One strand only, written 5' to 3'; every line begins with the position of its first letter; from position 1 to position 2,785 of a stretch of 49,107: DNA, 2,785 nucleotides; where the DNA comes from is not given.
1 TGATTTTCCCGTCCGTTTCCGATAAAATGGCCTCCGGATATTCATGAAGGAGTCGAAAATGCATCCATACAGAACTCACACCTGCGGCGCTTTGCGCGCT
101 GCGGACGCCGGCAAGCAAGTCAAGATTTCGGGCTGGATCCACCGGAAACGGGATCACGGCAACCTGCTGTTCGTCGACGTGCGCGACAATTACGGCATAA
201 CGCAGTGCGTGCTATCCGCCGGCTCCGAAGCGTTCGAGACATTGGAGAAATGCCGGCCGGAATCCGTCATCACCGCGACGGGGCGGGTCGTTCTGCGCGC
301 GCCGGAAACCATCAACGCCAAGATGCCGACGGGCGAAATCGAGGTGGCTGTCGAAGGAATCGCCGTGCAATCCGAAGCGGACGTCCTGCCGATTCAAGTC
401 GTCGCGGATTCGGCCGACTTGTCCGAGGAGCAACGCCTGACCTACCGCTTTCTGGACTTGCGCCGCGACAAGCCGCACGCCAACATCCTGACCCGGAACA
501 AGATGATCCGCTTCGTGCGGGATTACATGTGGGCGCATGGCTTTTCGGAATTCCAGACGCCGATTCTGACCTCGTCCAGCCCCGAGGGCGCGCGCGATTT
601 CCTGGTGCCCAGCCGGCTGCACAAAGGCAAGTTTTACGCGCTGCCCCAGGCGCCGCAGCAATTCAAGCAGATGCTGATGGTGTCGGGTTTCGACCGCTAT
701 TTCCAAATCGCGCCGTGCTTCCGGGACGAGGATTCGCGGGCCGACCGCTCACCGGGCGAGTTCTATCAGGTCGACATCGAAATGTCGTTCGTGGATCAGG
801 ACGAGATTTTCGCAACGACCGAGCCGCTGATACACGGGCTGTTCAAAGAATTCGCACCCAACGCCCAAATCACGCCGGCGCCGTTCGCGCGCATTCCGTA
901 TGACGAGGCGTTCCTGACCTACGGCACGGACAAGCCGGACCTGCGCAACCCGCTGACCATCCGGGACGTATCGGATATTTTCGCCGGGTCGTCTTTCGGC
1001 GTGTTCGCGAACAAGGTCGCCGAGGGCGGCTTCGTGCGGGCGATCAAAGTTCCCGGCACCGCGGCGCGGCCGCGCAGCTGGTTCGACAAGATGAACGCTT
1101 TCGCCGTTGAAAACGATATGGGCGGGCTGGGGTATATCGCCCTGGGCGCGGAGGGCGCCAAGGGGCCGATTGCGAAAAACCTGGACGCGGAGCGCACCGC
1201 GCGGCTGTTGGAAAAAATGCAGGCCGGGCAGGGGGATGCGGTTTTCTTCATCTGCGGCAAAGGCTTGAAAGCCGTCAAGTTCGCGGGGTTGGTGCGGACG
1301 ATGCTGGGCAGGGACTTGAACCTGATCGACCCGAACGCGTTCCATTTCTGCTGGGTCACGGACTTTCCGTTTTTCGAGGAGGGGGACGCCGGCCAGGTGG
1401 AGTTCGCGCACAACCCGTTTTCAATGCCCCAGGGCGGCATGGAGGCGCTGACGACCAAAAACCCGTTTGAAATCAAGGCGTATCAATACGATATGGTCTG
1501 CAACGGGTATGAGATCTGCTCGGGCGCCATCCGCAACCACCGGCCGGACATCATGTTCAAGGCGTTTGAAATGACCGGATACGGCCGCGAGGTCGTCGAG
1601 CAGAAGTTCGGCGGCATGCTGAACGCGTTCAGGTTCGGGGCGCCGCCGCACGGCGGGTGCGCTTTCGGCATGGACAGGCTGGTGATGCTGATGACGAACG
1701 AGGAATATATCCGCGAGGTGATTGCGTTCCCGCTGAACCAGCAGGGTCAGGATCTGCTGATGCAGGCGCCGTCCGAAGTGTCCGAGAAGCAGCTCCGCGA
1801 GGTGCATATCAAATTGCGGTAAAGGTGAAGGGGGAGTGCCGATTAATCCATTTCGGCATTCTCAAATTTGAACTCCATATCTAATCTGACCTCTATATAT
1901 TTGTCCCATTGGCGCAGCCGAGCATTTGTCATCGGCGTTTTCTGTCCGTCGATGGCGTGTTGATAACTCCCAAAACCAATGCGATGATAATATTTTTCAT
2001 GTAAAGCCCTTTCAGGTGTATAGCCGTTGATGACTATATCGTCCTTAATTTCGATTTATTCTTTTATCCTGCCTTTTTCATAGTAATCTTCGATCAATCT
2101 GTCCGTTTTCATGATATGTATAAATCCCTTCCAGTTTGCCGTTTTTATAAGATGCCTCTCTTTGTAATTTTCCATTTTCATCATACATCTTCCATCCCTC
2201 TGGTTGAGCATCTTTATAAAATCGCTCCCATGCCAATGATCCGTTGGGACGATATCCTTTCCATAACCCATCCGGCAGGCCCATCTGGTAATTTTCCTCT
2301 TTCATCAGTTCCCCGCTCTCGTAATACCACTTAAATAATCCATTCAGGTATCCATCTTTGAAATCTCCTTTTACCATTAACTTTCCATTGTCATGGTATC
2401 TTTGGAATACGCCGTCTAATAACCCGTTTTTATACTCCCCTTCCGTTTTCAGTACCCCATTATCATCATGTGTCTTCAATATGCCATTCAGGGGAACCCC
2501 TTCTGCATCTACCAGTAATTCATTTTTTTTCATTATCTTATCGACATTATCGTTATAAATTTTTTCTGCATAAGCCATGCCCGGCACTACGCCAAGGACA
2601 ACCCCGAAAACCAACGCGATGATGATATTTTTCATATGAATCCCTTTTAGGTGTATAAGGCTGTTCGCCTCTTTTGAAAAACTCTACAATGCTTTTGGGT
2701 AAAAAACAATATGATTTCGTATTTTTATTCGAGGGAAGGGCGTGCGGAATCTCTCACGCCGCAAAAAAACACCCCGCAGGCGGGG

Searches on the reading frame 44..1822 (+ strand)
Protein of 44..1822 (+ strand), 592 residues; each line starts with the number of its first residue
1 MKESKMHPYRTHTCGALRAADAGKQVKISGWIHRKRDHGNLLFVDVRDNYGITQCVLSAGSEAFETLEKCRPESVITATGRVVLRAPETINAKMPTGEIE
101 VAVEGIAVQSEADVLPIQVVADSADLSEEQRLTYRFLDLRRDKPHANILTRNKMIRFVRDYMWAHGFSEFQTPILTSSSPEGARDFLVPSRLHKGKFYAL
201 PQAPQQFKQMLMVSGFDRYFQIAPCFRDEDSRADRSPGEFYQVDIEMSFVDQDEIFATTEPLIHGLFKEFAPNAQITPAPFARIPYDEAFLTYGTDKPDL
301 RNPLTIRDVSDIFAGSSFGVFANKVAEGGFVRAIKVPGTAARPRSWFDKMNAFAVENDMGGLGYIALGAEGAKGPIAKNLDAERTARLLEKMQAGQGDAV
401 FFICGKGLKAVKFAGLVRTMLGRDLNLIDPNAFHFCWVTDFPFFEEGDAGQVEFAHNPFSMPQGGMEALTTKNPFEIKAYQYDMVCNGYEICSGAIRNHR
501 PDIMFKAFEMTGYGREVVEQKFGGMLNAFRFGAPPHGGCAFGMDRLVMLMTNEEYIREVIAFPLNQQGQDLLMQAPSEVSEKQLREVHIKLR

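Call 14: search_protein_families(library=pfam, proteins=[window:44-1822:+], max_evalue=0.001)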
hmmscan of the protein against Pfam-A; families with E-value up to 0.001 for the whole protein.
window:44-1822:+ (592 aa): 3 families
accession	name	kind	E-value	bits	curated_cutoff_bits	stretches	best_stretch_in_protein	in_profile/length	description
PF00152.25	tRNA-synt_2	-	5.1e-111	371.1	25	1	127-565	1-307/308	tRNA synthetases class II (D, K and N)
PF02938.19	GAD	-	2e-16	60.4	23.4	1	321-410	1-91/95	GAD domain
PF01336.31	tRNA_anti-codon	-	3e-15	56.4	27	1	26-106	1-72/75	OB-fold nucleic acid binding domain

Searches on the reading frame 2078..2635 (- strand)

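Call 14: search_protein_families(library=pfam, proteins=[window:2078-2635:-], max_evalue=0.001)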
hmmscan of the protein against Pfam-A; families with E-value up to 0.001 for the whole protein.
window:2078-2635:- (185 aa): 1 family
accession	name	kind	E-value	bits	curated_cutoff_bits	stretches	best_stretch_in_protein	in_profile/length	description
PF07661.19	MORN_2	-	4.6e-28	94.4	29.6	3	148-165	5-22/22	MORN repeat variant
